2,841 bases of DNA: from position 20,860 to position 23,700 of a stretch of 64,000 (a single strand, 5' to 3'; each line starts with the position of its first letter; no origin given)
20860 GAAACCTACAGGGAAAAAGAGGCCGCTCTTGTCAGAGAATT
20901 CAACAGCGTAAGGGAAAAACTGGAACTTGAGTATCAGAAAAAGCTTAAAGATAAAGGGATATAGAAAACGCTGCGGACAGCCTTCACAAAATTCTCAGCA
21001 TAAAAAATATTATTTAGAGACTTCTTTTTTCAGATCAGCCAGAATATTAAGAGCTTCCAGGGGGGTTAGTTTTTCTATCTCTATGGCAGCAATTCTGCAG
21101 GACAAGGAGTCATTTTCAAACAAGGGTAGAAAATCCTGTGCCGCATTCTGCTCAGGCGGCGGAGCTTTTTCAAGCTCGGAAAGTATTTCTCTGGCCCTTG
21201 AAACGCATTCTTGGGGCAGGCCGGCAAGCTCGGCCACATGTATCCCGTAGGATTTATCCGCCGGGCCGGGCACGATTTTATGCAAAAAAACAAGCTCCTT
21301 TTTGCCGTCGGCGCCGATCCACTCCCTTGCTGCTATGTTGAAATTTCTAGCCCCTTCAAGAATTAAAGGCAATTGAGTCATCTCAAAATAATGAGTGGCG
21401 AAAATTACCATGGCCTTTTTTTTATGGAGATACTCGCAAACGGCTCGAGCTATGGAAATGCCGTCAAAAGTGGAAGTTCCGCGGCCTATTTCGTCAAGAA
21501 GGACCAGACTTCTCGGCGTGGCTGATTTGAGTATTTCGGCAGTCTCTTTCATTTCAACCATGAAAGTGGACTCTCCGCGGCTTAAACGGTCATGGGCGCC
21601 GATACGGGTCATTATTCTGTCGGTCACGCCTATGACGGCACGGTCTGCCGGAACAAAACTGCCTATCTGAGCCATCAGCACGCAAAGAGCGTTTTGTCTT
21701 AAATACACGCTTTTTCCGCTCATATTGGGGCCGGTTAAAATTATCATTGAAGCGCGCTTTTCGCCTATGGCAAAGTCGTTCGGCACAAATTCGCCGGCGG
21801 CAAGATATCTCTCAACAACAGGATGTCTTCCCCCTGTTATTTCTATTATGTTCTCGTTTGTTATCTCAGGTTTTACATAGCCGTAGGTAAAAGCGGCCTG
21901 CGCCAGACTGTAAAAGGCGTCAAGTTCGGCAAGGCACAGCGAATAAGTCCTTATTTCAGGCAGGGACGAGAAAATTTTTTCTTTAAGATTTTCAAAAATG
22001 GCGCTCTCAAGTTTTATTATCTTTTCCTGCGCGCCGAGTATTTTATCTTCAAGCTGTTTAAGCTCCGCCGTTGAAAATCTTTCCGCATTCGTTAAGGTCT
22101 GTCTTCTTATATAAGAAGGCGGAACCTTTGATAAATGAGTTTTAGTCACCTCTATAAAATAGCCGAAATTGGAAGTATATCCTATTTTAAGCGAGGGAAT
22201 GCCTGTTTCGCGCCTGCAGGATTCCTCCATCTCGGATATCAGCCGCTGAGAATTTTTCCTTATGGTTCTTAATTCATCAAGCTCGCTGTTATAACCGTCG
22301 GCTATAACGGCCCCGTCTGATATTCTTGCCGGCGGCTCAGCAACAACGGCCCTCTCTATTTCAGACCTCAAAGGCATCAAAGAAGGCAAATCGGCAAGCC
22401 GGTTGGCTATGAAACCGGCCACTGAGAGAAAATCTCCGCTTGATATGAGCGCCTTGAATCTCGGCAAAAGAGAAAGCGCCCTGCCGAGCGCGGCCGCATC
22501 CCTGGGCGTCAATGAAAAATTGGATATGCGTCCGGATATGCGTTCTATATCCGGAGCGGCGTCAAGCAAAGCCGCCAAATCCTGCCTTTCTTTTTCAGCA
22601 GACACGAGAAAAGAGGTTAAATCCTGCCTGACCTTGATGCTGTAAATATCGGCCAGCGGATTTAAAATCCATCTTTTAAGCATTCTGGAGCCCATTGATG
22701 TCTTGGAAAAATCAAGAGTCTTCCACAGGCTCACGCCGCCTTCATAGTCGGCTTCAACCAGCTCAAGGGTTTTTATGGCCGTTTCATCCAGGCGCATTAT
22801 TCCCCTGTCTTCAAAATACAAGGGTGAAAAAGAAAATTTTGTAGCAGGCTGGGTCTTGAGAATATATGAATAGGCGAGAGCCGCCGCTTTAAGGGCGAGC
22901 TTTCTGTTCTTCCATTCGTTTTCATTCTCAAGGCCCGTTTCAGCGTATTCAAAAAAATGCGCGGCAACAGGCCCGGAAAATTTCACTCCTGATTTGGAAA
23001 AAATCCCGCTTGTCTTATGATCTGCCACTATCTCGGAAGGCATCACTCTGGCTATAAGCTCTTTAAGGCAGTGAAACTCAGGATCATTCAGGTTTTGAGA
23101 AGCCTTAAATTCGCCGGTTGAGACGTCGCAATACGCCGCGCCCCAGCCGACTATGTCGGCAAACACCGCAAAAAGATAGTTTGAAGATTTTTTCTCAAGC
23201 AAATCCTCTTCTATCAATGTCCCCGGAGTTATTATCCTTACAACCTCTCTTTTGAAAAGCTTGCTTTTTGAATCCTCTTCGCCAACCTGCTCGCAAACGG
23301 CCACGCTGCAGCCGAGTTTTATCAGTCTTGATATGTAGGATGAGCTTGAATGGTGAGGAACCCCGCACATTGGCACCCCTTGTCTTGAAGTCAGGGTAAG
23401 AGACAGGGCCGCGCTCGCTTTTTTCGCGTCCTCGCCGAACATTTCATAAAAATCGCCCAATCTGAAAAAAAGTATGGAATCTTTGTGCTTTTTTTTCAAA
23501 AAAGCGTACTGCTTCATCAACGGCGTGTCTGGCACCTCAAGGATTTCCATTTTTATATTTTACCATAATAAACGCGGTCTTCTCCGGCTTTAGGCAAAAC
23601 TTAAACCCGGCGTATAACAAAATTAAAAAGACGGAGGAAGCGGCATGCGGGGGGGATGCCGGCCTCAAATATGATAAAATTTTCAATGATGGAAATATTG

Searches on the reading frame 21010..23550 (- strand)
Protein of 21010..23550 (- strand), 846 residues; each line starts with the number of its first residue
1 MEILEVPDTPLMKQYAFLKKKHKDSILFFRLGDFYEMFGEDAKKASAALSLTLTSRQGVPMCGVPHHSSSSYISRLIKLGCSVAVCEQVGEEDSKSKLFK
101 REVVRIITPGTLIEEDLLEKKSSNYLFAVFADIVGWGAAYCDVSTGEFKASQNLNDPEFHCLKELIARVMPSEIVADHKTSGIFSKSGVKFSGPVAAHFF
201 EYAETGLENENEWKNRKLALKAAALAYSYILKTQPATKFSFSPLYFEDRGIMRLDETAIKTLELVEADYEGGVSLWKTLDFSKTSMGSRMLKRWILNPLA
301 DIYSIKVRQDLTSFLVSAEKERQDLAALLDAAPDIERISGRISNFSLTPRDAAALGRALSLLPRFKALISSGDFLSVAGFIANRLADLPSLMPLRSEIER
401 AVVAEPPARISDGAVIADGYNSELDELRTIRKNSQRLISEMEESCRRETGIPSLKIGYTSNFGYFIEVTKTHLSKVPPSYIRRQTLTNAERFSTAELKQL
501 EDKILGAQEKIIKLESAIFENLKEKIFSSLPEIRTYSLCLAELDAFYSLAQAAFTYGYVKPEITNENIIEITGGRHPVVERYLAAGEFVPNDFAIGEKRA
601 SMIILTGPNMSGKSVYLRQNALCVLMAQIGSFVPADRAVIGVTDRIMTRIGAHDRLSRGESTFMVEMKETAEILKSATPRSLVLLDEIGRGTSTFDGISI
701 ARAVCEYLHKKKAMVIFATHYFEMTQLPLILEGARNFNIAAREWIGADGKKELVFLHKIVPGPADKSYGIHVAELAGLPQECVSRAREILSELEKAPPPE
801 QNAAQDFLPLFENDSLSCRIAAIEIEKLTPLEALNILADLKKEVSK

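Call 29: search_protein_families(library=ncbifam, proteins=[window:21010-23550:-], max_evalue=0.001)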
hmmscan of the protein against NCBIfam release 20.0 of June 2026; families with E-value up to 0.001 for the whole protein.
window:21010-23550:- (846 aa): 4 families
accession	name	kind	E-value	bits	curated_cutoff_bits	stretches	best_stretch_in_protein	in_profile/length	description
NF003810.1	PRK05399.1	equivalog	3.6e-273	909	480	1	9-794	2-793/793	DNA mismatch repair protein MutS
TIGR01070.1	mutS1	equivalog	4.3e-258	859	641.7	1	9-842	2-840/840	DNA mismatch repair protein MutS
NF052383.1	ATPase_KamC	equivalog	9.7e-59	199.5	300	1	415-725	137-432/508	lysine 5,6-aminomutase reactivase ATPase KamC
TIGR01069.2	mutS2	equivalog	4e-53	180.9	400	1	281-793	20-514/790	endonuclease MutS2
